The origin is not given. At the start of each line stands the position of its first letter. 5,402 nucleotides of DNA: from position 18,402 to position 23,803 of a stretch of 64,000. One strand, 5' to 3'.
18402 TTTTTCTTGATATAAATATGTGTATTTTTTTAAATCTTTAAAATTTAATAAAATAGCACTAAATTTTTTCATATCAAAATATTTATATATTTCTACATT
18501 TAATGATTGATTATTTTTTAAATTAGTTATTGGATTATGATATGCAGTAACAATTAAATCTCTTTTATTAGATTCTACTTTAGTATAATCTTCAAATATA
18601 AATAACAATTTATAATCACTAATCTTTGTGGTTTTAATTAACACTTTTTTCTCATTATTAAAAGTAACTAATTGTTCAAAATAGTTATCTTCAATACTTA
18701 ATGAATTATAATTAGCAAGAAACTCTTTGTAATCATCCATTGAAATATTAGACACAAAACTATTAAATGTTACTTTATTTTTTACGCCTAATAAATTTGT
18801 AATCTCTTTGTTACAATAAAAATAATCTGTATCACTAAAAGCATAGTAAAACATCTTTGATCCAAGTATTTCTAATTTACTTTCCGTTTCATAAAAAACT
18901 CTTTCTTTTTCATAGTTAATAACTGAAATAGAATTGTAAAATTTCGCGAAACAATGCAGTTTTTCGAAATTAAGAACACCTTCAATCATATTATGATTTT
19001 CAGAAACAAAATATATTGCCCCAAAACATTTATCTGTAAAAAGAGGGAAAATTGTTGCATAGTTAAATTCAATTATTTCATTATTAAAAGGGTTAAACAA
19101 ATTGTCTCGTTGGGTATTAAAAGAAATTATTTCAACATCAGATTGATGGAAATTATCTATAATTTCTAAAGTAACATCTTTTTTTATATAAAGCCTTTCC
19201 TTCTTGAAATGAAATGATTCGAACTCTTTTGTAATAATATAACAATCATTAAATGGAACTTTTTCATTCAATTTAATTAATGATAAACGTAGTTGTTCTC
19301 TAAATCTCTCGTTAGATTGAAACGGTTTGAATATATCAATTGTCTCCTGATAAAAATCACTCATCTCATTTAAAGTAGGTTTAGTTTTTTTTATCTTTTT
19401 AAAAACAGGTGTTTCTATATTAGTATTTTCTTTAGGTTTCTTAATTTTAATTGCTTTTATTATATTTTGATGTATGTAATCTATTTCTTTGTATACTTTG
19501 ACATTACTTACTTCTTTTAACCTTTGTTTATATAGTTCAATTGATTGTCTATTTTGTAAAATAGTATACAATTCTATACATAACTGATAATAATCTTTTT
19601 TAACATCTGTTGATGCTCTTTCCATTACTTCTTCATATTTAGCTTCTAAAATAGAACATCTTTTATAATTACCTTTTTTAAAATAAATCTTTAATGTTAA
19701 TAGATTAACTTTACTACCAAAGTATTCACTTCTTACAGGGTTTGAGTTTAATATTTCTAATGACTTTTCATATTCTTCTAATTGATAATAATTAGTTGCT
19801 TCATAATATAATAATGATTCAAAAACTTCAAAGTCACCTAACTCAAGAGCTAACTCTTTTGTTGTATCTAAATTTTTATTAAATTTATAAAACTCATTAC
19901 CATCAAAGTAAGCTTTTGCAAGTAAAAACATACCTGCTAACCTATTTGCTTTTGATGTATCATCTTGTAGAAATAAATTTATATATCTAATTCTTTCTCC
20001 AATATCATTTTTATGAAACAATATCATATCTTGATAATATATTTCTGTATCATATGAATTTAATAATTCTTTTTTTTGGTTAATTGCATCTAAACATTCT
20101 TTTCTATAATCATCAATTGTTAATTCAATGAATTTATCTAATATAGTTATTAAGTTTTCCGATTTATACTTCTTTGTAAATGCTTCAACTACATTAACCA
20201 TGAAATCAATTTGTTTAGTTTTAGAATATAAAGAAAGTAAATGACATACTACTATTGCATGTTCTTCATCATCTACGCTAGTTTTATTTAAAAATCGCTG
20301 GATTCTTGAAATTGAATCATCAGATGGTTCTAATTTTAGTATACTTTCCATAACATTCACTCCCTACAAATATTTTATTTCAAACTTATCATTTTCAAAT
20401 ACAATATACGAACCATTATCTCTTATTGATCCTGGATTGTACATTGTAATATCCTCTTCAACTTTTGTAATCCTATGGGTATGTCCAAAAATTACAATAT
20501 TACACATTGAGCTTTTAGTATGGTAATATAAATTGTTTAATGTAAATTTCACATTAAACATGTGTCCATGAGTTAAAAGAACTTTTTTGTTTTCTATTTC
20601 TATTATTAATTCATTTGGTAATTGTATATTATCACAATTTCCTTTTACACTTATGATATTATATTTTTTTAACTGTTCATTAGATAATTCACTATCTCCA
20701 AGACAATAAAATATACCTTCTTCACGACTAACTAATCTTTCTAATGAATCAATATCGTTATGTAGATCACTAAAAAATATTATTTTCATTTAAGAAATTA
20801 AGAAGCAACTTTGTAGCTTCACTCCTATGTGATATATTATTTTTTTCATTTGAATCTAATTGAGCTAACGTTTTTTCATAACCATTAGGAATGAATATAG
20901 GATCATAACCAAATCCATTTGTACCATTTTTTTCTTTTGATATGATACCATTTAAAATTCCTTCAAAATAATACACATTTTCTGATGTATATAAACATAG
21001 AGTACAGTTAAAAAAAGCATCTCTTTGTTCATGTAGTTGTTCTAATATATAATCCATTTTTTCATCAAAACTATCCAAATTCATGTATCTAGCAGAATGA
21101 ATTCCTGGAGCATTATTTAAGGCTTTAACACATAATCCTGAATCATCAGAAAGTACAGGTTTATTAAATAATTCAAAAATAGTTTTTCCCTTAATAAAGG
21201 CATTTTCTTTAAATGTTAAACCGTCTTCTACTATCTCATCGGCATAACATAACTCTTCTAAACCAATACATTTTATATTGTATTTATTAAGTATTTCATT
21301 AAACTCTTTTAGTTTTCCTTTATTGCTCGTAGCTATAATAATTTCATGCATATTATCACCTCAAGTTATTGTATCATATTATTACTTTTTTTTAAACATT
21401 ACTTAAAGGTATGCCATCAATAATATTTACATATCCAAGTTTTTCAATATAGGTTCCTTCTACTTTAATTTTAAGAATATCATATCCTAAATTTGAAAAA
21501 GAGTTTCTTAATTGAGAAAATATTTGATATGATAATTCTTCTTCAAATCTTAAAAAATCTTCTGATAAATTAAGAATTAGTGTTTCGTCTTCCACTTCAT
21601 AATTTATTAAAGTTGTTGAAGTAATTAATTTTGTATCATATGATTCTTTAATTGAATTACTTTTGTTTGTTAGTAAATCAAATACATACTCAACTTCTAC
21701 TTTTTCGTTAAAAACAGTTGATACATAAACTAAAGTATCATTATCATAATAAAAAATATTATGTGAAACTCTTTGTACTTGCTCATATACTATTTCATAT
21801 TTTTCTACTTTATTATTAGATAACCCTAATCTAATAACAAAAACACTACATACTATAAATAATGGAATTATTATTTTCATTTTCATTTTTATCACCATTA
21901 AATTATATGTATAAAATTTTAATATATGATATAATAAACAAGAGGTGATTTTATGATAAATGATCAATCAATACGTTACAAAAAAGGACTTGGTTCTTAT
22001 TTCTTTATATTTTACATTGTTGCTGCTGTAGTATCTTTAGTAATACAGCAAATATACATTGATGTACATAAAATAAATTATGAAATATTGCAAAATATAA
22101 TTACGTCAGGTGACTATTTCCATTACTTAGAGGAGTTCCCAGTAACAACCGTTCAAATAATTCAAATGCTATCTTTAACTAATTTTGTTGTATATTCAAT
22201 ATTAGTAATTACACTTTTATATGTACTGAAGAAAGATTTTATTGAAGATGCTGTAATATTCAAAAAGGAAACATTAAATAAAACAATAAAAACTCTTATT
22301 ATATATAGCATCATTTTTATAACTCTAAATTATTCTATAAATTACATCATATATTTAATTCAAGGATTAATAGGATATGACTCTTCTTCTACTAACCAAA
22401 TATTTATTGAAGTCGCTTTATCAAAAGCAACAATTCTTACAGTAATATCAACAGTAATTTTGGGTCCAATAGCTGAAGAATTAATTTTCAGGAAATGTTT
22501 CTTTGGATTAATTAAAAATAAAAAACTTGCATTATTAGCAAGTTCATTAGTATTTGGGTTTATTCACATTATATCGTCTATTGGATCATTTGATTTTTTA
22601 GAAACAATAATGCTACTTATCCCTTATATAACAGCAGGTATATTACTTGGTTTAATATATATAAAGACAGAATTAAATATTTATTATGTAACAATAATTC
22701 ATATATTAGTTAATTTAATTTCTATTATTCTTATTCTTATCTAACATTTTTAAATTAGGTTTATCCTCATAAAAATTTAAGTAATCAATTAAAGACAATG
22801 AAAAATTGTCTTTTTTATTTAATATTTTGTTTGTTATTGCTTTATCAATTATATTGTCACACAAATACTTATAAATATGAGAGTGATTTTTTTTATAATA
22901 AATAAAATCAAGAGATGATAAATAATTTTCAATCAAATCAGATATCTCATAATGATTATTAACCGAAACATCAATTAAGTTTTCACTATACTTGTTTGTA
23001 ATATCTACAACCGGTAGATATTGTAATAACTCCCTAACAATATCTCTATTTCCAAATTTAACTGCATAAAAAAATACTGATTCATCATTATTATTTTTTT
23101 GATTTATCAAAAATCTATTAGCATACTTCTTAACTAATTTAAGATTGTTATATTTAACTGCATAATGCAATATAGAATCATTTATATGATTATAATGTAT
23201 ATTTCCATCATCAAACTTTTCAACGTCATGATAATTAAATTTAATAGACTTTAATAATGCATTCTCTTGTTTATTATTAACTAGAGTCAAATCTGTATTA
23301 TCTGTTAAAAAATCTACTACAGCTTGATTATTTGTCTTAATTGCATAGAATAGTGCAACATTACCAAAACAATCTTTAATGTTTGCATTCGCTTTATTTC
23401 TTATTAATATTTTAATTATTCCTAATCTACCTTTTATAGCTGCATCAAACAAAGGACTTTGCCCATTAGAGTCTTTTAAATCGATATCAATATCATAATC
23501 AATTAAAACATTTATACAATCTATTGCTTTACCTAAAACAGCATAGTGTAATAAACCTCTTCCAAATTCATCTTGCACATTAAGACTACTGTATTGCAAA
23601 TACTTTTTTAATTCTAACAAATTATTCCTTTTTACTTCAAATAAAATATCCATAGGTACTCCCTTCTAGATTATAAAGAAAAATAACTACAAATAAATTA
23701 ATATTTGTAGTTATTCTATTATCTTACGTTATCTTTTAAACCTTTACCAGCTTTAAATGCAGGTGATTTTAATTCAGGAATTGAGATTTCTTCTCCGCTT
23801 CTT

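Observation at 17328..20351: A 1,007-aa TPR-like protein with apparently dead GGDEF and EAL domains, translationally coupled into the rdgB-ysnB string just upstream of spoIIIAH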

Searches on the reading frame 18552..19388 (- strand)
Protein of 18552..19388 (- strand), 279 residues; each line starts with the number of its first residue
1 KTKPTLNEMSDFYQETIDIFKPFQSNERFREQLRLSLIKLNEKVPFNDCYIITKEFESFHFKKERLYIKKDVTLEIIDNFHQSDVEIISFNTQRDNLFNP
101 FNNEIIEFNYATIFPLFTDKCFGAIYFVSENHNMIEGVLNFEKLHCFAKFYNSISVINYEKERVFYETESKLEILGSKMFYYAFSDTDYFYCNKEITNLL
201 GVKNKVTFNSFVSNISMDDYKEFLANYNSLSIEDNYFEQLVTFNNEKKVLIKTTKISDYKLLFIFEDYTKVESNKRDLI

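Call 52: search_protein_representatives(alignment_id=A3)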
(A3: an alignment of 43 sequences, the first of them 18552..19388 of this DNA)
Query: 43 sequences, 289 profile positions. Proteins with E-value up to 0.001 (for the whole library): 434; up to 1e-10: 133; up to 1e-30: 86. The best 150 are listed.
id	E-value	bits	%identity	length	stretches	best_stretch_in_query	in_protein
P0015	6.5e-96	337.4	-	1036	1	3-289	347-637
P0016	3.9e-95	334.8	-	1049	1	2-289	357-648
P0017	6.6e-91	321.0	-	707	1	2-289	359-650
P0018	2.2e-84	299.6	-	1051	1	2-287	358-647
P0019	1.4e-83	296.9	-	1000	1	4-289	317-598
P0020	1.3e-82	293.7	-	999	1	4-289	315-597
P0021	8.9e-81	287.7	-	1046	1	2-289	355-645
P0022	2.1e-78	280.0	-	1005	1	5-289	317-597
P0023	2.6e-78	279.6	-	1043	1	2-289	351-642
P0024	2.9e-78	279.5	-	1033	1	2-288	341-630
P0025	4.8e-78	278.8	-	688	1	5-288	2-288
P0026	7.8e-76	271.5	-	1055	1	2-286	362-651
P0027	1.3e-75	270.7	-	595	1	2-288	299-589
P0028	3.9e-74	265.9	-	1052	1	4-289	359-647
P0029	1.6e-73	263.9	-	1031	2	2-289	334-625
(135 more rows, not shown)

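Call 53: predict_structure(alignment_id=A3)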
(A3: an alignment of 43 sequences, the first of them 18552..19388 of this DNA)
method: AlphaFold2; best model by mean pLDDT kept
length: 279 residues; sequences in the alignment: 43
mean_pLDDT: 87.6   pTM: 0.64
mean pLDDT of the five models: 87.6, 86.6, 85.9, 84.6, 83.2
residues with pLDDT >= 90: 174; 70-90: 79; 50-70: 26; < 50: 0
segments of 3 or more residues with pLDDT < 50: none
pLDDT, mean of each block of 10 residues (from residue 1): 87 97 93 97 96 90 94 70 63 65 80 89 92 90 95 89 78 70 91 92 94 95 92 86 94 89 94 91
secondary structure, 60 per line:
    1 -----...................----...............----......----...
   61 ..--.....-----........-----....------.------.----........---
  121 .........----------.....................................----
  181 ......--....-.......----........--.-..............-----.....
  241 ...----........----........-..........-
elements in order: H6-24 H29-43 E48-53 E58-62 E65-69 H75-82 E88-91 E110-117 E121-129 H140-176 E181-186 E189-192 H194-200 E205-207 H208-212 H217-230 E236-243 E248-255 E260-267 H269-278

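Call 59: fold_search(model_id=the predicted structure, library=pdb)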
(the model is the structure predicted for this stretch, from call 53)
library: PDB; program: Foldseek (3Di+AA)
matches with E <= 10: 1298; with E <= 0.001: 143
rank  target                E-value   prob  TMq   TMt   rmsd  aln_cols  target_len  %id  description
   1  6pps_D                3.4e-07  1.00  0.33  0.35  15.7       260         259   10  A blue light illuminated LOV-PAS construct from the LOV-HK sensory protein from Brucella abortus (construct 15-273) (released 2020-07-15)
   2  6ph4_B                9.8e-07  1.00  0.32  0.22  12.8       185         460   12  Full length LOV-PAS-HK construct from the LOV-HK sensory protein from Brucella abortus (light-adapted, construct 15-48 (released 2020-12-30)
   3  4gw9_D                1.2e-06  1.00  0.35  0.18  14.5       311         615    9  Structure of a bacteriophytochrome and light-stimulated protomer swapping with a gene repressor (released 2012-09-26)
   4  3nop                  2.3e-06  1.00  0.41  0.26  14.0       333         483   12  Light-induced intermediate structure L1 of Pseudomonas aeruginosa bacteriophytochrome (released 2012-11-07)
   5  4gw9_B                3.4e-06  1.00  0.37  0.19  13.1       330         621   10  Structure of a bacteriophytochrome and light-stimulated protomer swapping with a gene repressor (released 2012-09-26)
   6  6pl0_A                3.6e-06  1.00  0.43  0.25   8.0       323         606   10  Crystal structure of the dark-adapted full-length bacteriophytochrome XccBphP from Xanthomonas campestris in the Pr st (released 2020-12-30)
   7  4gw9_A                4.2e-06  1.00  0.33  0.16  16.2       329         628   12  Structure of a bacteriophytochrome and light-stimulated protomer swapping with a gene repressor (released 2012-09-26)
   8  6pl0_B                4.7e-06  1.00  0.45  0.26   7.9       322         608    9  Crystal structure of the dark-adapted full-length bacteriophytochrome XccBphP from Xanthomonas campestris in the Pr st (released 2020-12-30)
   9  5akp_A                5.9e-06  1.00  0.45  0.26   7.4       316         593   10  Crystal structure of the dark-adapted full-length bacteriophytochrome XccBphP from Xanthomonas campestris bound to BV  (released 2016-05-04)
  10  8rvx_A                7.0e-06  1.00  0.41  0.25  14.2       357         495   10  Cph1 phytochrome PAS-GAF-PHY Y176H mutant (released 2025-03-12)
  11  8rvx_C                8.3e-06  1.00  0.42  0.25  14.0       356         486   10  Cph1 phytochrome PAS-GAF-PHY Y176H mutant (released 2025-03-12)
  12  6ndo_A                9.3e-06  1.00  0.45  0.26   7.5       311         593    9  Crystal structure of the dark-adapted full-length bacteriophytochrome XccBphP mutant L193N from Xanthomonas campestris (released 2019-12-18)
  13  5uyr_A                1.0e-05  1.00  0.45  0.26   9.0       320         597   10  Crystal structure of the dark-adapted full-length bacteriophytochrome XccBphP mutant D199A from Xanthomonas campestris (released 2018-02-28)
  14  8rvx_D                1.1e-05  1.00  0.41  0.25  13.6       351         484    9  Cph1 phytochrome PAS-GAF-PHY Y176H mutant (released 2025-03-12)
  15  6e09_D                1.1e-05  1.00  0.26  0.28  21.2       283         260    7  Crystal Structure of Helicobacter pylori TlpA Chemoreceptor Ligand Binding Domain (released 2018-09-12)
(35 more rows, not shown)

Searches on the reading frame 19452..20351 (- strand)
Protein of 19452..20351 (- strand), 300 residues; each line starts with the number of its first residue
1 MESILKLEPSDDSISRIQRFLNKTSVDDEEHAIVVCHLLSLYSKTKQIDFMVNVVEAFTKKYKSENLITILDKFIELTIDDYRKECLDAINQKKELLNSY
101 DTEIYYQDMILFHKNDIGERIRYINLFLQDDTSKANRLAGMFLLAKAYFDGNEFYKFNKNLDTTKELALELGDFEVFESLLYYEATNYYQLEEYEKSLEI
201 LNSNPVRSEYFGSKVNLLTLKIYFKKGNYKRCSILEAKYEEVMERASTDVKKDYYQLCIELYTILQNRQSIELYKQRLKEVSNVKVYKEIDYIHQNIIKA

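Call 91: search_solved_structures(query=A5, max_evalue=5, show_alignments=0)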
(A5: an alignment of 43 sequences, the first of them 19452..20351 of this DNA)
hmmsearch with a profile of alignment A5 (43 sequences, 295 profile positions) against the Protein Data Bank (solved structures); distinct sequences matched with E-value up to 5: 54.
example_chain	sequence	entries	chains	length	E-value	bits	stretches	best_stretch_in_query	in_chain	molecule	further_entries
9qhb_A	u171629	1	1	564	3e-17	66.2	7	148-287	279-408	Engineered tetratricopeptide repeat protein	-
8bu0_A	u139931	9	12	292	3.9e-10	42.8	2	148-287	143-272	Consensus tetratricopeptide repeat protein | Crystal structure of an 8-repeat consensus TPR superhelix with Zinc. | Monomer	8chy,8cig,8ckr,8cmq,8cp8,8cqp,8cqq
9qhc_A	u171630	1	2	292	5.3e-09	39.1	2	148-287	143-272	Engineered tetratricopeptide repeat protein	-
4y6c_A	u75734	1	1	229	5e-06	29.4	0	149-213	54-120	ANSERINA PUTATIVE KINESIN LIGHT chain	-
8ch0_A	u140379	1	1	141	2.3e-05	27.2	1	148-287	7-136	Consensus tetratricopeptide repeat protein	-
2fo7_A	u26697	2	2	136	3.1e-05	26.8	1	149-287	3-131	SYNTHETIC CONSENSUS TPR PROTEIN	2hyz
8fgw_D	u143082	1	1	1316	3.3e-05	26.7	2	86-266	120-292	Tetratricopeptide repeat protein 21B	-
3kd7_A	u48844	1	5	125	6.5e-05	25.7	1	148-241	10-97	CTPR390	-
8bbe_D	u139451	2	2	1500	7.2e-05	25.6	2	87-266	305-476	SNAP-tag,Tetratricopeptide repeat protein 21B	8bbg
4y6w_A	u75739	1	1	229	0.0001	25.1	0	150-212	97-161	NaB(AB)3ACb - light chain TPR-like repeats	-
7wzb_B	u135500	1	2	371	0.00015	24.5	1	143-241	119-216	Lipopolysaccharide assembly protein B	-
1na0_A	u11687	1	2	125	0.00024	23.8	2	147-240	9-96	designed protein CTPR3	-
4zlh_A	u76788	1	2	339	0.00052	22.7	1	143-273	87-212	Lipopolysaccharide assembly protein B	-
8v24_A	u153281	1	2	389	0.00062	22.5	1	143-273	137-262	Lipopolysaccharide assembly protein B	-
7t6d_A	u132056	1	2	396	0.00067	22.4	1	143-273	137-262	Lipopolysaccharide assembly protein B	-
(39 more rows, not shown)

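Call 92: search_protein_families(library=pfam, alignment_id=A5, max_evalue=0.05)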
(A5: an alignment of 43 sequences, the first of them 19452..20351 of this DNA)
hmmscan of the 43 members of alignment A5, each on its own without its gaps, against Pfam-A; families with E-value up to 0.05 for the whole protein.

A. member 1, window:19452-20351:- (300 aa): 0 families

B. families by the number of members that match (of 43 scanned): 30 families (the first 25 are shown)
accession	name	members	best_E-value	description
PF14559.12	TPR_19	15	4.1e-05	Tetratricopeptide repeat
PF13428.12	TPR_14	5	0.00011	Tetratricopeptide repeat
PF13174.12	TPR_6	3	0.0072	Tetratricopeptide repeat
PF12895.13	ANAPC3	2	4.3e-05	Anaphase-promoting complex, cyclosome, subunit 3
PF20663.3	COG4_N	2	0.0012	Conserved oligomeric Golgi complex subunit 4, N-terminal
PF14689.11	SPOB_a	2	0.0039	Sensor_kinase_SpoOB-type, alpha-helical domain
PF06777.17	HBB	2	0.0071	Helical and beta-bridge domain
PF01535.26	PPR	2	0.023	PPR repeat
PF13432.12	TPR_16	1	0.00056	Tetratricopeptide repeat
PF13041.12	PPR_2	1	0.0012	PPR repeat family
PF22205.1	Csm6_6H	1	0.0018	Csm6 6H domain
PF04184.18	ST7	1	0.0065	ST7 protein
PF01827.32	FTH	1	0.0067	FTH domain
PF07957.16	DUF3294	1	0.0068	Protein of unknown function (DUF3294)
PF22405.2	STIV-like_capsid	1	0.0091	Sulfolobus turreted icosahedral virus 1-like, major capsid protein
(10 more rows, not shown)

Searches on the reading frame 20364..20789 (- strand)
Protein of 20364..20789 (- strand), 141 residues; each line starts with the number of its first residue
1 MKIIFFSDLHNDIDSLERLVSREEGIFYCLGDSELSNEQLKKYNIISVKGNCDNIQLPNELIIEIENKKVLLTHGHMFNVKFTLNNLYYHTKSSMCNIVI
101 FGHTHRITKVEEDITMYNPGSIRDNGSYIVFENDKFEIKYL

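Call 8: search_protein_families(library=pfam, proteins=[window:20364-20789:-])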
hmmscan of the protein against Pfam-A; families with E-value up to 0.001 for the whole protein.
window:20364-20789:- (141 aa): 2 families
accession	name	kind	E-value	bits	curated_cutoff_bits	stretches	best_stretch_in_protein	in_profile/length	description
PF12850.12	Metallophos_2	-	1.9e-23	83.6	27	1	1-125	1-138/154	Calcineurin-like phosphoesterase superfamily domain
PF00149.33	Metallophos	-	0.00011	23.1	21.5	0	1-89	1-125/191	Calcineurin-like phosphoesterase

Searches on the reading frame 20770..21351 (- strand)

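Call 8: search_protein_families(library=pfam, proteins=[window:20770-21351:-])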
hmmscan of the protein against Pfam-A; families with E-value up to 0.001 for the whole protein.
window:20770-21351:- (193 aa): 1 family
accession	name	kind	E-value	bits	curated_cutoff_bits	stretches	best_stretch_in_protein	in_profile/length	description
PF01725.21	Ham1p_like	-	5.4e-60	202.9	22.5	1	4-185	1-185/186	Ham1 family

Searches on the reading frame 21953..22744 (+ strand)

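Call 8: search_protein_families(library=pfam, proteins=[window:21953-22744:+])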
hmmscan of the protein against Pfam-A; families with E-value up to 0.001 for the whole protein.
window:21953-22744:+ (263 aa): 1 family
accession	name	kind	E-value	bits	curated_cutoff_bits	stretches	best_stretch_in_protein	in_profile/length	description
PF02517.21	Rce1-like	-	2.4e-16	60.3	22.4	1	160-256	4-93/93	Type II CAAX prenyl endopeptidase Rce1-like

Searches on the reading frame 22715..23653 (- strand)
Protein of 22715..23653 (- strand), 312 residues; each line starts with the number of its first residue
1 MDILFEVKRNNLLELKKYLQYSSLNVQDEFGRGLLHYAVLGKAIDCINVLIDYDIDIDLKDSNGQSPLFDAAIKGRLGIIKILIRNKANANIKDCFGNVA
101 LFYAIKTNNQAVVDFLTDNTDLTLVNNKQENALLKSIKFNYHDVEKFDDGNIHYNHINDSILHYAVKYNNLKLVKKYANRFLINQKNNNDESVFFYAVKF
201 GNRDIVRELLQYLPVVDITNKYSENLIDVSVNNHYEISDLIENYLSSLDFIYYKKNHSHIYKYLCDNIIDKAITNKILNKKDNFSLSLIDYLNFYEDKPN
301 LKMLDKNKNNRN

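Call 8: search_protein_families(library=pfam, proteins=[window:22715-23653:-])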
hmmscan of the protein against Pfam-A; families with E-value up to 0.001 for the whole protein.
window:22715-23653:- (312 aa): 5 families
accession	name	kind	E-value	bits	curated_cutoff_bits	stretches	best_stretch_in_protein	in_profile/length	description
PF12796.13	Ank_2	-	1.1e-26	93.6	27.3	3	10-94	7-90/90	Ankyrin repeats (3 copies)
PF00023.36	Ank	-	1.6e-19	69.3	21.1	1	63-94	1-32/33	Ankyrin repeat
PF13637.12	Ank_4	-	1.9e-19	69.8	22.7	3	162-207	1-47/50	Ankyrin repeats (many copies)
PF13857.12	Ank_5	-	6.3e-17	61.9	27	1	23-68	8-53/56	Ankyrin repeats (many copies)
PF13606.12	Ank_3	-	4.9e-16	57.4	22.3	0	191-212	3-24/30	Ankyrin repeat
